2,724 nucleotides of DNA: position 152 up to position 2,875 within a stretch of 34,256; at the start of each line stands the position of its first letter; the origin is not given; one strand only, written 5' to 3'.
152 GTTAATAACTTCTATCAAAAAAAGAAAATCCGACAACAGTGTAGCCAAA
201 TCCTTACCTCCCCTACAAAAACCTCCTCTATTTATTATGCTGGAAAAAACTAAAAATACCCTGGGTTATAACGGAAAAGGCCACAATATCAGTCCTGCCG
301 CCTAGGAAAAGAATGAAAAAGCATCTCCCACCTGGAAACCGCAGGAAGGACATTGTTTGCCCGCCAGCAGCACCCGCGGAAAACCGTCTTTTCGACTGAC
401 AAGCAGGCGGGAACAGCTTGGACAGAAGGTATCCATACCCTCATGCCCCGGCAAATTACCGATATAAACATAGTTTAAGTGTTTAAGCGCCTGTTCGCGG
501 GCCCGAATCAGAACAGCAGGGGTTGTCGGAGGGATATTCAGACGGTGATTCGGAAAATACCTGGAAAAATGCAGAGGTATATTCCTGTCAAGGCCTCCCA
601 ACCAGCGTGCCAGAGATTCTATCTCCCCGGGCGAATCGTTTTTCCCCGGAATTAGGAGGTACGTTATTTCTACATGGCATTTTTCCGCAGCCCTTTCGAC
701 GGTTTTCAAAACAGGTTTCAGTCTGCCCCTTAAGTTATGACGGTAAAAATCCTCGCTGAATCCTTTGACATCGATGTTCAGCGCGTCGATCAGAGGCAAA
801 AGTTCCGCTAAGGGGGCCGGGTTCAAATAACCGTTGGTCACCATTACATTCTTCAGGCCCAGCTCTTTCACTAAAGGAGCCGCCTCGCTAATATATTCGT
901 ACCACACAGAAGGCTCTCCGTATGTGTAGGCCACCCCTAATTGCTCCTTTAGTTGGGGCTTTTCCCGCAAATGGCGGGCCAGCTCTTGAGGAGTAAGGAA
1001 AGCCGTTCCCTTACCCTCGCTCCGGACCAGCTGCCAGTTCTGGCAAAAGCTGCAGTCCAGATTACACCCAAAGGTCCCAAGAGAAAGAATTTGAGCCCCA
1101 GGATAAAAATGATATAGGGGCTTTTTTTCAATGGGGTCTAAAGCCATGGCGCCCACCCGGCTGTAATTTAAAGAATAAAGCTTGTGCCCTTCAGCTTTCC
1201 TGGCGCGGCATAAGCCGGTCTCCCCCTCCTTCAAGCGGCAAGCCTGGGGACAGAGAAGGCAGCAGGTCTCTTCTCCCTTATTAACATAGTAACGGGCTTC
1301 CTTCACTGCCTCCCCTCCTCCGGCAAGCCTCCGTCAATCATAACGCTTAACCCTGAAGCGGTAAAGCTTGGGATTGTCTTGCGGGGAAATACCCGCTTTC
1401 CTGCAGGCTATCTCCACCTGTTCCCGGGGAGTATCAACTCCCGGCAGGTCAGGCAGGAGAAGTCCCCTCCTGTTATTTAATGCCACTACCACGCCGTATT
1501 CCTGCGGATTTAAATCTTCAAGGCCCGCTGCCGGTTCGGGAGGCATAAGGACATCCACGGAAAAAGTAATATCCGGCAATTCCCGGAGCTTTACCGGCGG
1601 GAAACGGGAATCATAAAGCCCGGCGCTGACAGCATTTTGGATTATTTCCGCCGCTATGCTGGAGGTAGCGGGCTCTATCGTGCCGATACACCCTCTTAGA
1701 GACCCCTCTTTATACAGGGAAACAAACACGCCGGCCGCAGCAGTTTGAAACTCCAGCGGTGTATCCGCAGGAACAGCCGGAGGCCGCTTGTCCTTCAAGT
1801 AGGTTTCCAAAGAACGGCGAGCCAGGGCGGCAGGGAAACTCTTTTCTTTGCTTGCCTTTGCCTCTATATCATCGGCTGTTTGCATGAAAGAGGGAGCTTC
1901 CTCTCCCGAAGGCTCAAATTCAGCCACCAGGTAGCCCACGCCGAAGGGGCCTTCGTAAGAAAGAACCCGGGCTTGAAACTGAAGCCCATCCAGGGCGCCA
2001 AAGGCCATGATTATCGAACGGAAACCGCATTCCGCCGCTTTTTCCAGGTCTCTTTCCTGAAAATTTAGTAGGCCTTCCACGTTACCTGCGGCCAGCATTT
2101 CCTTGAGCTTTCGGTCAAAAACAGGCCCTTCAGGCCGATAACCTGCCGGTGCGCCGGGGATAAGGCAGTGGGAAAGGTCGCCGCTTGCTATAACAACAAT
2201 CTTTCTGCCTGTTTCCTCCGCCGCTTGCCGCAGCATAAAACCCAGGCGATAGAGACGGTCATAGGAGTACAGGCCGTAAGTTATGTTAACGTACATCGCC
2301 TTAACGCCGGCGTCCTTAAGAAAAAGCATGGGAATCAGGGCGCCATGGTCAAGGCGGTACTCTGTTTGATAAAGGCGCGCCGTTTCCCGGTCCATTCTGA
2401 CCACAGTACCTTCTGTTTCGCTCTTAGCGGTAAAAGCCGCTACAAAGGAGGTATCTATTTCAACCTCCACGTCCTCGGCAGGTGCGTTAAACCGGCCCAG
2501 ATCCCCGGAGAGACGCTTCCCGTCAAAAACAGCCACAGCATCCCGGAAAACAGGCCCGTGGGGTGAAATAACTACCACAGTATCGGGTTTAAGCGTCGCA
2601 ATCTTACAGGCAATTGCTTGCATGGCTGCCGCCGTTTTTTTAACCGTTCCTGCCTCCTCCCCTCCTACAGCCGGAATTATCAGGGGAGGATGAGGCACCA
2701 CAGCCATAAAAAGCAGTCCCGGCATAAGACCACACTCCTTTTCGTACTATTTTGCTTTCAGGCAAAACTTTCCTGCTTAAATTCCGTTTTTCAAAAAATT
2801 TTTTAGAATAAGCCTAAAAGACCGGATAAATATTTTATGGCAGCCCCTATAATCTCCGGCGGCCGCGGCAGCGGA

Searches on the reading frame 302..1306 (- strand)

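Call 36: search_protein_families(library=pfam, proteins=[window:302-1306:-], max_evalue=0.00001)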
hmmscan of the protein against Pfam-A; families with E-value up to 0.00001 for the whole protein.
window:302-1306:- (334 aa): 1 family
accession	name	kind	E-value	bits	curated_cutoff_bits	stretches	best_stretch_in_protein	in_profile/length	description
PF04055.27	Radical_SAM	-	1.2e-22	81.2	29.5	1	78-226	4-158/166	Radical SAM superfamily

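Call 78: search_protein_families(library=ncbifam, proteins=[window:302-1306:-], max_evalue=1e-10)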
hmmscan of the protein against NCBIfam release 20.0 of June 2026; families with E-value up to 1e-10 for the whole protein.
window:302-1306:- (334 aa): 4 families
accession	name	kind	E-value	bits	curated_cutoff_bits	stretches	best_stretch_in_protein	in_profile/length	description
TIGR04337.1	AmmeMemoSam_rS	hypoth_equivalog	3.3e-87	292.6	220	1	10-330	8-333/349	AmmeMemoRadiSam system radical SAM enzyme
TIGR02493.1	PFLA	equivalog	1.6e-17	63.7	231.75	1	79-238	23-185/235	pyruvate formate-lyase-activating protein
TIGR04041.1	activase_YjjW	hypoth_equivalog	3.9e-14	52.7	250.2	1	105-250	94-238/276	YjjW family glycine radical enzyme activase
TIGR02495.1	NrdG2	equivalog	8.6e-14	51.3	131.15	1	69-204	14-148/193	anaerobic ribonucleoside-triphosphate reductase activating protein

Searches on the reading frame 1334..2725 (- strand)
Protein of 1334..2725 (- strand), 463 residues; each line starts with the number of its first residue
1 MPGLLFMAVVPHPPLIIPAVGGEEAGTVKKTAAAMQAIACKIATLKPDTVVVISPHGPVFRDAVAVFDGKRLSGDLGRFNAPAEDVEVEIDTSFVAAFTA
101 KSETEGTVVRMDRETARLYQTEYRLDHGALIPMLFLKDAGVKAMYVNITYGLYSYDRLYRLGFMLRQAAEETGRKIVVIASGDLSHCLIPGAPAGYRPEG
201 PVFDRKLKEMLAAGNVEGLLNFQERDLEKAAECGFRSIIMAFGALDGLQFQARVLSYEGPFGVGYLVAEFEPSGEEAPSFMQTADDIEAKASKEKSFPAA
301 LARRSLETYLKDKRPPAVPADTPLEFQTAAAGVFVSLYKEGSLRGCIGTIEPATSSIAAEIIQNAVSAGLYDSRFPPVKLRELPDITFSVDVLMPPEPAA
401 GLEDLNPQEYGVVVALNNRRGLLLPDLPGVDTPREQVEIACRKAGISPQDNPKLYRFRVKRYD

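Call 36: search_protein_families(library=pfam, proteins=[window:1334-2725:-], max_evalue=0.00001)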
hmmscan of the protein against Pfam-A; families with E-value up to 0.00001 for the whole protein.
window:1334-2725:- (463 aa): 2 families
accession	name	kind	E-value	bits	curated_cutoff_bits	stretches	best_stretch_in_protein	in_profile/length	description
PF01871.22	AMMECR1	-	8.7e-43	146.2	25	1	300-461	2-167/168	AMMECR1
PF02900.23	LigB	-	1.5e-40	139.5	26.3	1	8-267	3-268/269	Catalytic LigB subunit of aromatic ring-opening dioxygenase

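Call 78: search_protein_families(library=ncbifam, proteins=[window:1334-2725:-], max_evalue=1e-10)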
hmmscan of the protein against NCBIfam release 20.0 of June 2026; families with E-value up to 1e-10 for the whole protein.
window:1334-2725:- (463 aa): 3 families
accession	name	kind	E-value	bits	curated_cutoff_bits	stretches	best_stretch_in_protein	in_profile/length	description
TIGR04335.1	AmmeMemoSam_A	hypoth_equivalog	3.4e-36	124.2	99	1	300-461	5-174/175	AmmeMemoRadiSam system protein A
NF002000.0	PRK00801.1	equivalog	1.6e-25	89.4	273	1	298-449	12-168/201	hypothetical protein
TIGR00296.1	TIGR00296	hypoth_equivalog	1.7e-24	86.7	91.05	1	296-463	10-184/200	TIGR00296 family protein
